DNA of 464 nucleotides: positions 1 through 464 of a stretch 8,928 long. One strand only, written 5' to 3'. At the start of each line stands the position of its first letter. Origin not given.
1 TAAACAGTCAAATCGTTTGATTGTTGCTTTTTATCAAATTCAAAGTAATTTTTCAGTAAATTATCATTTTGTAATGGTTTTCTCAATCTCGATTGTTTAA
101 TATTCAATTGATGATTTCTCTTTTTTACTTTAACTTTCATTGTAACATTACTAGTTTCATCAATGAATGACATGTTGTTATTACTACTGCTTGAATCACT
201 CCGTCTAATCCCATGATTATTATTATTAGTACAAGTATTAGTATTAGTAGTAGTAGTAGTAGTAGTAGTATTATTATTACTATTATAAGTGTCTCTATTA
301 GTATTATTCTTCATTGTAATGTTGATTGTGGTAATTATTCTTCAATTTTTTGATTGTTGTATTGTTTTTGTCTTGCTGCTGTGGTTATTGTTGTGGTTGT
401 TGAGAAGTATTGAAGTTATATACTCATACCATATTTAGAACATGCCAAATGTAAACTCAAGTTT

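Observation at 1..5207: Local cluster of three paralogous small genes (one inverted, two tandem) encoding an unrecognised conserved N-terminal basic module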

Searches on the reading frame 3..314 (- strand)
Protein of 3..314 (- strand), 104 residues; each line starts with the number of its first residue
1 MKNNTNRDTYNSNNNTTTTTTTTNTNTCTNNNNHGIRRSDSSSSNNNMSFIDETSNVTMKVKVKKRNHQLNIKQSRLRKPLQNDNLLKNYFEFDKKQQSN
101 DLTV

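Call 6: search_protein_families(library=pfam, proteins=[window:3-314:-], max_evalue=1)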
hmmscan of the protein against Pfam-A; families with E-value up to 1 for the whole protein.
window:3-314:- (104 aa): 0 families
